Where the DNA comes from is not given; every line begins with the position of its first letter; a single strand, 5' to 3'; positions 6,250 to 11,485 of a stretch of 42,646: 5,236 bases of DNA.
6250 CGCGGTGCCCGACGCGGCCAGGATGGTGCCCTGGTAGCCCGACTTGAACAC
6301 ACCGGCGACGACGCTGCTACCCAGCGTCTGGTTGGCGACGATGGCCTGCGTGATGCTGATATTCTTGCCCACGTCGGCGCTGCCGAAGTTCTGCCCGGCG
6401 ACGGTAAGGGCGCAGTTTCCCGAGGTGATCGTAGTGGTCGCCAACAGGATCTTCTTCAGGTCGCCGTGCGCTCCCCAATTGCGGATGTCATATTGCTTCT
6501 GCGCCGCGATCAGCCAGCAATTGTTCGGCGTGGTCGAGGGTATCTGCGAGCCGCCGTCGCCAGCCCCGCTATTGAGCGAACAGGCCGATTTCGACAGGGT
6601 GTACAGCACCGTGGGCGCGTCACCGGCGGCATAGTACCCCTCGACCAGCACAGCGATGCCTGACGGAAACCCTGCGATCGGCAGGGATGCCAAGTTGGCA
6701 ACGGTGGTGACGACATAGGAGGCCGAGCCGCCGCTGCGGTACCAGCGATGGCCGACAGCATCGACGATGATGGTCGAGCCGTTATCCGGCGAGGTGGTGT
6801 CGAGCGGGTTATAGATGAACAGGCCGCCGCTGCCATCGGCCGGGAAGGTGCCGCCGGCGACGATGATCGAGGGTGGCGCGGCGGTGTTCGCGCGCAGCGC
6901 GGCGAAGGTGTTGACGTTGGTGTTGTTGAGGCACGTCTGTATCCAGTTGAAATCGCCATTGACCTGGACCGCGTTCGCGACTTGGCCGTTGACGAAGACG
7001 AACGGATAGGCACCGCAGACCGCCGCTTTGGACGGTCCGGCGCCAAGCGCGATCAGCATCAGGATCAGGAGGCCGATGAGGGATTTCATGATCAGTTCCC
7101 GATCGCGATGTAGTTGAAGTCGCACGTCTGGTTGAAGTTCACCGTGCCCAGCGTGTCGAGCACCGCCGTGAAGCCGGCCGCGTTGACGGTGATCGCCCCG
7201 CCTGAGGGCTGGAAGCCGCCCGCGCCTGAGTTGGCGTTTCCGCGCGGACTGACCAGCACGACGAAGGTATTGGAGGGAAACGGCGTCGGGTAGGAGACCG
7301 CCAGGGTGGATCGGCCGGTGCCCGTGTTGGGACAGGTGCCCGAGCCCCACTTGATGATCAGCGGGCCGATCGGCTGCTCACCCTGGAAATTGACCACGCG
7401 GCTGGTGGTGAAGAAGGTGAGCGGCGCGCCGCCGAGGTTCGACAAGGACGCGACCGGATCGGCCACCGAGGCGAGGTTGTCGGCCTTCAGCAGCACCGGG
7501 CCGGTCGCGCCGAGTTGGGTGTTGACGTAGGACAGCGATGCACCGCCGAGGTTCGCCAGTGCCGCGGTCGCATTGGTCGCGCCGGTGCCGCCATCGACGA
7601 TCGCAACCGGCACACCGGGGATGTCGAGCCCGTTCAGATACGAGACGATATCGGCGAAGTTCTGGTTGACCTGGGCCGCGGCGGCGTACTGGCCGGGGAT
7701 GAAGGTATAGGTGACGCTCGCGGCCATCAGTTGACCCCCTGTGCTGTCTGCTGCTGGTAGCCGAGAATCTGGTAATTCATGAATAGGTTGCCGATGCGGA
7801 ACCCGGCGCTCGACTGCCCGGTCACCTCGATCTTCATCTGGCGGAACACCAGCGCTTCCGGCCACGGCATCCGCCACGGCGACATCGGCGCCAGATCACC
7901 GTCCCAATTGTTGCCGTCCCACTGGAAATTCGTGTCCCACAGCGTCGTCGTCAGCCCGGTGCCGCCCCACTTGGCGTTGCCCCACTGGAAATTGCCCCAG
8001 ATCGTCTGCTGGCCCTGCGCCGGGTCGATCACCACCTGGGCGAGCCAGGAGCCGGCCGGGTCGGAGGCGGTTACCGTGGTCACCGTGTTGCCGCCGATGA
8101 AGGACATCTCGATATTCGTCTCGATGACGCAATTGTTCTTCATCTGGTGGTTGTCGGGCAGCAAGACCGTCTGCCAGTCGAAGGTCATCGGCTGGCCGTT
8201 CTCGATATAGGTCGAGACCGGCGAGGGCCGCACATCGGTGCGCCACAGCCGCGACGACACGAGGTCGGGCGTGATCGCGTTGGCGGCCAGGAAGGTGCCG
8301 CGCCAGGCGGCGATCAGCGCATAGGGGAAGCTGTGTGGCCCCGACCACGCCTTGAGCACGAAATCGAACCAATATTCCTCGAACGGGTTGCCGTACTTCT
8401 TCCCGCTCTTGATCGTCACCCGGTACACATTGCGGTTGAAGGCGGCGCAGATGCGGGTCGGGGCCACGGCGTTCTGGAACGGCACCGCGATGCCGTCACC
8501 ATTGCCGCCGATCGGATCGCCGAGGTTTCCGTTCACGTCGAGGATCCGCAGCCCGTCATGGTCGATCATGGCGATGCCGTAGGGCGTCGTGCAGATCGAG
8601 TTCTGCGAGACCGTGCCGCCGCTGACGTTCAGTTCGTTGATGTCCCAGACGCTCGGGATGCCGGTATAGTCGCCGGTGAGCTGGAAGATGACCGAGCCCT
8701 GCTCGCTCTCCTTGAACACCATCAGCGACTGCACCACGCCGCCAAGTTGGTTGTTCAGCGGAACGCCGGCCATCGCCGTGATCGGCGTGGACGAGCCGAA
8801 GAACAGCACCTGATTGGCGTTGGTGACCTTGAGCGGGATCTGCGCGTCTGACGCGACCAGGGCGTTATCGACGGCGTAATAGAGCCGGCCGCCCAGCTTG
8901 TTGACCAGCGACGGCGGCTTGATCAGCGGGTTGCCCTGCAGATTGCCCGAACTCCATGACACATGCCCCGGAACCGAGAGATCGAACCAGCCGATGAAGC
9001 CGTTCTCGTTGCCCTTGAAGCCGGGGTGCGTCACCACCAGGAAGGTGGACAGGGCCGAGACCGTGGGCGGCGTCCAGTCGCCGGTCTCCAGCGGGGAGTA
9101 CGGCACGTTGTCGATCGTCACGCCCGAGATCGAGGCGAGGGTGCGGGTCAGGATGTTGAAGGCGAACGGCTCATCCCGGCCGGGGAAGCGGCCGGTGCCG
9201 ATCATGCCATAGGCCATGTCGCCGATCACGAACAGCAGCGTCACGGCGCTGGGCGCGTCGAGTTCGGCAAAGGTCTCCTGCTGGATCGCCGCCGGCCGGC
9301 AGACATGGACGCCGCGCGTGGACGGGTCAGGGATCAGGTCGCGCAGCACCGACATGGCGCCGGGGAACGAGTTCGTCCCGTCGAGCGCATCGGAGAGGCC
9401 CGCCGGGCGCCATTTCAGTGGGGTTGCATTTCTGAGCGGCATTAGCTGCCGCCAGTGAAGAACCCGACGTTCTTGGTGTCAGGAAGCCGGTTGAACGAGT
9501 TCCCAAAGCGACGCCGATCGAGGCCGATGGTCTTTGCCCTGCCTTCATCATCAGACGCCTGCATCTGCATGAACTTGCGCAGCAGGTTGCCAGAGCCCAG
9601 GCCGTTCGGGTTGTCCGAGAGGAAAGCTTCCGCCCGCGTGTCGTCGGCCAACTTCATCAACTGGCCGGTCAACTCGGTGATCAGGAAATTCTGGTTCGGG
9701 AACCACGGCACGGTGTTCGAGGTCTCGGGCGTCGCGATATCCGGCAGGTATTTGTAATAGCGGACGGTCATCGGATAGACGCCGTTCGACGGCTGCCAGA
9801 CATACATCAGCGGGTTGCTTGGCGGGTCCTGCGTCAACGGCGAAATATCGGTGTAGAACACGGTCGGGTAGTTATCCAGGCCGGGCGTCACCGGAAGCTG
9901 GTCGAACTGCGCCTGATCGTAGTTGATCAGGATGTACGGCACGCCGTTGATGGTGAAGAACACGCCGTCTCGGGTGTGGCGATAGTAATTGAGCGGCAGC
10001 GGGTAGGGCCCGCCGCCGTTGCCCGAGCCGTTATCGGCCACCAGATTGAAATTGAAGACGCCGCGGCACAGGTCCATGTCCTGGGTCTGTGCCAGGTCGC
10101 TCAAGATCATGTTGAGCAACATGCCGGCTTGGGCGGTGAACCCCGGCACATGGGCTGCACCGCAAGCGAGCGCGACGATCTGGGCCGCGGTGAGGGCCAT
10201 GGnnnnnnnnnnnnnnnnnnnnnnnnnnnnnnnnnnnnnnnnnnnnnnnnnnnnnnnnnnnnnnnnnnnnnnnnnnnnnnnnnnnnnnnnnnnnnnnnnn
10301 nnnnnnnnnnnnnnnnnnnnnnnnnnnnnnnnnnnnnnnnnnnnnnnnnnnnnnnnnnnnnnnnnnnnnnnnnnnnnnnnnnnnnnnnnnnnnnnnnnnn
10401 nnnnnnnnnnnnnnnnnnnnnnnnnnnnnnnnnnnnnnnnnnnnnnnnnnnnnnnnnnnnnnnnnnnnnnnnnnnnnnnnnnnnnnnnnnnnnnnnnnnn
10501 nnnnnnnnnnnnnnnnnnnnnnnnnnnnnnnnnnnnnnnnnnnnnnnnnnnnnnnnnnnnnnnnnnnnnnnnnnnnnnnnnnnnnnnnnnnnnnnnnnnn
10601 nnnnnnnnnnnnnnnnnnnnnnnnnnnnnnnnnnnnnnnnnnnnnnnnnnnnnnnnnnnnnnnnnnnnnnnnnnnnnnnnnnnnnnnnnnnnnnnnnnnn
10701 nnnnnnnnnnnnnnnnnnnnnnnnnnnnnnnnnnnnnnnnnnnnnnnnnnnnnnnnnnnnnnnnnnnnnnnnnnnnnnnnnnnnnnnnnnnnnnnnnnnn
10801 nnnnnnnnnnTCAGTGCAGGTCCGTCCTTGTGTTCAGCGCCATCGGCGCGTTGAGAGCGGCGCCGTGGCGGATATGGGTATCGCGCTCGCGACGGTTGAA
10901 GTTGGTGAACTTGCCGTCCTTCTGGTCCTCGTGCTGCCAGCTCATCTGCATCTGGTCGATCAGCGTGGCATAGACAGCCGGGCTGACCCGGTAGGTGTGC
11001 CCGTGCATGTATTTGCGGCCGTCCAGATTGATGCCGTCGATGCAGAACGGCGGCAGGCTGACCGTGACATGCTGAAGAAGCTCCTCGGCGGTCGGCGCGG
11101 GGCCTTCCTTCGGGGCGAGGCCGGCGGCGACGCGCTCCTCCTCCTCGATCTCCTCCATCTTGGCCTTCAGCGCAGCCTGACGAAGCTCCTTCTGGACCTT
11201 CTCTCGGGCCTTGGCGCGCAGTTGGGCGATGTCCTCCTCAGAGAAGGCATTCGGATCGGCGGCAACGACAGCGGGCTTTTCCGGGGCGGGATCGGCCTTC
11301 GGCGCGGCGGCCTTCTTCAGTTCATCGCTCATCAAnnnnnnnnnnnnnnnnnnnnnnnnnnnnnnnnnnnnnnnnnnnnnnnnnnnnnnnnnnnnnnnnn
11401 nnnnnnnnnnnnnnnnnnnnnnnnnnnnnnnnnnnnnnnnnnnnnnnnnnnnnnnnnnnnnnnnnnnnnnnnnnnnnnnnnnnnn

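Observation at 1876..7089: Three fibre-region proteins in a row have Sec-type signal peptides, with a tail-anchored membrane protein among them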

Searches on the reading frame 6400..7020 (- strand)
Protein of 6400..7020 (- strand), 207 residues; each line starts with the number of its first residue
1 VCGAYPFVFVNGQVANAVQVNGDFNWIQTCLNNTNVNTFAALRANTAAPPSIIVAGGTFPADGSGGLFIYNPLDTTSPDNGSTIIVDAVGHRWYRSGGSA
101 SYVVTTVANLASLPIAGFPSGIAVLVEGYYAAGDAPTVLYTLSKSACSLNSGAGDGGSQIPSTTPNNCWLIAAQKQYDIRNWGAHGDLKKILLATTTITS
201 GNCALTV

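Call 37: search_protein_representatives(protein=window:6400-7020:-)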
Query: 207 residues. Proteins with E-value up to 0.001 (for the whole library): 1171; up to 1e-10: 92; up to 1e-30: 4. The best 150 are listed.
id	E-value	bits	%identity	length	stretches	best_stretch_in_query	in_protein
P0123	2.6e-95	334.2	81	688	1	1-187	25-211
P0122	4.6e-90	317.1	73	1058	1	1-207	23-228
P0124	2.1e-45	171.2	52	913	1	30-203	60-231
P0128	7.2e-43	163.0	52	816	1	30-198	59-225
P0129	1.1e-22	97.0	53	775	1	97-189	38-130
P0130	3.4e-22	95.4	54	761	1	97-188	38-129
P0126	3.0e-21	92.3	57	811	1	97-188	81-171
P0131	1.3e-20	90.3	39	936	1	28-187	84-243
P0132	1.8e-20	89.8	43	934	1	46-205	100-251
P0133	1.9e-20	89.7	53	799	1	97-189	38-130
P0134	3.1e-20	89.0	53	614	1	5-96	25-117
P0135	5.3e-20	88.3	57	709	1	106-187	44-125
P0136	5.9e-20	88.1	52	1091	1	102-189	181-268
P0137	7.0e-20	87.9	52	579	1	105-190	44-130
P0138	2.9e-19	85.9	46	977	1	47-187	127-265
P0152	3.7e-14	69.2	37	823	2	78-187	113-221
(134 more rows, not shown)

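Call 61: search_dna_similar(query=P0129, collection=phages, mode=protein, max_rows=25, max_evalue=0.00001)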
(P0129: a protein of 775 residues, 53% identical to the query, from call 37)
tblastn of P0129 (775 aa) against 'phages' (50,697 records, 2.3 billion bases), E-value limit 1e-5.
Records with a match: 1; places in all: 1; records where one place covers at least 80% of the query: 0.
Best place of each record, by identity: 60-80% 1.
By first word of the organism name: Burkholderia 1.
By host as written in the record: Burkholderia multivorans 1.
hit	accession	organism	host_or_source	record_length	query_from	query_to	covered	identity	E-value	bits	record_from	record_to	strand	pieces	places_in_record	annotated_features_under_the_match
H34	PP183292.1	Burkholderia phage Bm1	Burkholderia multivorans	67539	724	775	7%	67.3%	5e-11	73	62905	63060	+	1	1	hypothetical protein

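Call 70: find_related_loci(query=P0152, collection=viral_contigs, flank=8000)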
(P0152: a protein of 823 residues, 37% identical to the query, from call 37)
Query P0152 (823 aa) in viral_contigs; peptide patterns used: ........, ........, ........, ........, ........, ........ (x = any residue, [..] = any of these).
7 stretches matched a pattern; 2 encode a relative of the query (tblastn E <= 1e-3); 2 distinct loci.
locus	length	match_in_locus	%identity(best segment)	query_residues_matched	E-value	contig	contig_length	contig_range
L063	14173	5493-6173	52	9-249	4e-62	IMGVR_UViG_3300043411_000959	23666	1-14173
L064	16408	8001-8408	65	1-132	7e-48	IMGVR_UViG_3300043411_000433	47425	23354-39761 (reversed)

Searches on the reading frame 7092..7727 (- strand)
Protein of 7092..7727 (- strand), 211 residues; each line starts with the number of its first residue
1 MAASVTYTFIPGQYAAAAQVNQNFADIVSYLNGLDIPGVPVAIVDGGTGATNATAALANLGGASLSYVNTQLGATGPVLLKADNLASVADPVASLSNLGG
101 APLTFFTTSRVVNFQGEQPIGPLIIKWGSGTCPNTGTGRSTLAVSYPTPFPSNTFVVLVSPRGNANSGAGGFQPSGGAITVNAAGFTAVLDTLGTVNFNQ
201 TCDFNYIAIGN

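Call 6: search_protein_families(library=pfam, proteins=[window:7092-7727:-], max_evalue=0.01)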
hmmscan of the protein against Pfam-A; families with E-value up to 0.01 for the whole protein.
window:7092-7727:- (211 aa): 1 family
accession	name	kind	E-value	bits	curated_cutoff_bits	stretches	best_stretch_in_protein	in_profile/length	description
PF21882.2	Gp53-like_C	-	2.3e-08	34.9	24.9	1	123-211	6-84/84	Putative tail fiber protein gp53-like, C-terminal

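Call 7: search_protein_families(library=phrogs, proteins=[window:7092-7727:-], max_evalue=0.01)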
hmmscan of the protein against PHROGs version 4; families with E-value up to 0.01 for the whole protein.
window:7092-7727:- (211 aa): 5 families
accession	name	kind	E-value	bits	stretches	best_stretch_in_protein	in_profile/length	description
phrog_1396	-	tail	2.6e-09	37.7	1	123-210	261-340/504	tail fiber protein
phrog_26190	-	unknown function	9.5e-07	29.4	1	111-207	154-253/260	-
phrog_2557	-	head and packaging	9e-06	25.6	1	50-211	402-533/534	virion structural protein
phrog_4209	-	tail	0.0007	19.7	1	123-210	327-405/406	tail fiber protein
phrog_5181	-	unknown function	0.002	17.5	0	123-191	681-745/763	-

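Call 47: search_solved_structures(query=window:7092-7727:-, max_evalue=1, show_alignments=3)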
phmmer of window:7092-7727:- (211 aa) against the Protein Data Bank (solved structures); distinct sequences matched with E-value up to 1: 0.

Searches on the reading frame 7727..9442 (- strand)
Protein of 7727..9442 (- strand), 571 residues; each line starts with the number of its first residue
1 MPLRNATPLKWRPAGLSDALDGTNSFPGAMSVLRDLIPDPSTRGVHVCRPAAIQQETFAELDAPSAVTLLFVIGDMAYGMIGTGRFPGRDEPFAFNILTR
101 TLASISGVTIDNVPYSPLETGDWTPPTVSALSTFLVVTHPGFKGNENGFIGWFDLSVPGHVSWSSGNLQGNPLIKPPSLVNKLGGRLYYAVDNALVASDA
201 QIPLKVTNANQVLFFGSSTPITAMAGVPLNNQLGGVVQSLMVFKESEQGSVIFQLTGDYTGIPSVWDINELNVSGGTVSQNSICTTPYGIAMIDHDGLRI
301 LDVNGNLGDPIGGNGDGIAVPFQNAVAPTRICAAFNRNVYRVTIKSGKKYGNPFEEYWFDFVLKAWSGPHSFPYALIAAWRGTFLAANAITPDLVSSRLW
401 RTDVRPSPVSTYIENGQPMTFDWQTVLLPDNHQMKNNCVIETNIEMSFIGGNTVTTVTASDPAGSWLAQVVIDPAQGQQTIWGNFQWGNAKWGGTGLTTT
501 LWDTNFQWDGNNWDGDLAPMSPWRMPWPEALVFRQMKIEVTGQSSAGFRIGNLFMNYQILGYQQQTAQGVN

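Call 6: search_protein_families(library=pfam, proteins=[window:7727-9442:-], max_evalue=0.01)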
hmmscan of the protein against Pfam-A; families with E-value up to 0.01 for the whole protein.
window:7727-9442:- (571 aa): 0 families

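Call 7: search_protein_families(library=phrogs, proteins=[window:7727-9442:-], max_evalue=0.01)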
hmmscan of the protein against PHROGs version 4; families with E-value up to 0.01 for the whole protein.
window:7727-9442:- (571 aa): 0 families

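Call 18: find_related_loci(query=window:7727-9442:-, collection=viral_contigs, flank=10000)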
Query window:7727-9442:- (571 aa) in viral_contigs; peptide patterns used: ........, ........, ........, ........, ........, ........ (x = any residue, [..] = any of these).
6 stretches matched a pattern; 1 encode a relative of the query (tblastn E <= 1e-3); 1 distinct loci.
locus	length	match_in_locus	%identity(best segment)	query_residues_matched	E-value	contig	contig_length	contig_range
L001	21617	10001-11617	41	1-565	1e-139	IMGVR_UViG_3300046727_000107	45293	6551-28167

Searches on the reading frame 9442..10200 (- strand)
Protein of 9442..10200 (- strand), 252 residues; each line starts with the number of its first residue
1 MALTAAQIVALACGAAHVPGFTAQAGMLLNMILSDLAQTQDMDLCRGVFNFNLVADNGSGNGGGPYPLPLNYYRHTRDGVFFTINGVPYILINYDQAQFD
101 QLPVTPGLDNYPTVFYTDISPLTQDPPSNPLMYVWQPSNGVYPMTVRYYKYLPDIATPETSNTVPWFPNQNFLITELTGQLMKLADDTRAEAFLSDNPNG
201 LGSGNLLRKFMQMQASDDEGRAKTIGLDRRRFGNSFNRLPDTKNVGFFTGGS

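Call 6: search_protein_families(library=pfam, proteins=[window:9442-10200:-], max_evalue=0.01)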
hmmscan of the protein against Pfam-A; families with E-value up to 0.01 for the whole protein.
window:9442-10200:- (252 aa): 1 family
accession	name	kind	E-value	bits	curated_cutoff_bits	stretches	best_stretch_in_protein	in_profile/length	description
PF24175.2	SU10_adaptor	-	6.7e-05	23.9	27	1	22-188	20-159/194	SU10 adaptor protein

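Call 7: search_protein_families(library=phrogs, proteins=[window:9442-10200:-], max_evalue=0.01)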
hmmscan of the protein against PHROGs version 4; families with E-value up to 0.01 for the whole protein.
window:9442-10200:- (252 aa): 0 families

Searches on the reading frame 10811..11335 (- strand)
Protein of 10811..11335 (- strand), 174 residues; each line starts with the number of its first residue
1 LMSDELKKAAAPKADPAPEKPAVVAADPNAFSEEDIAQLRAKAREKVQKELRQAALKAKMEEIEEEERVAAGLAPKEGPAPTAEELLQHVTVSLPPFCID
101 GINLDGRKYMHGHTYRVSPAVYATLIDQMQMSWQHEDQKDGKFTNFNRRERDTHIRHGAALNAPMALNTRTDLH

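Call 58: search_protein_families(library=pfam, proteins=[window:10811-11335:-], max_evalue=0.01)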
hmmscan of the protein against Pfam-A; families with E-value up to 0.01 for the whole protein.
window:10811-11335:- (174 aa): 1 family
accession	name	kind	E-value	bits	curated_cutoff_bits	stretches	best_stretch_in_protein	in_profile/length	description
PF01242.24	PTPS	-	0.0065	16.9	22.4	0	108-131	22-45/121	6-pyruvoyl tetrahydropterin synthase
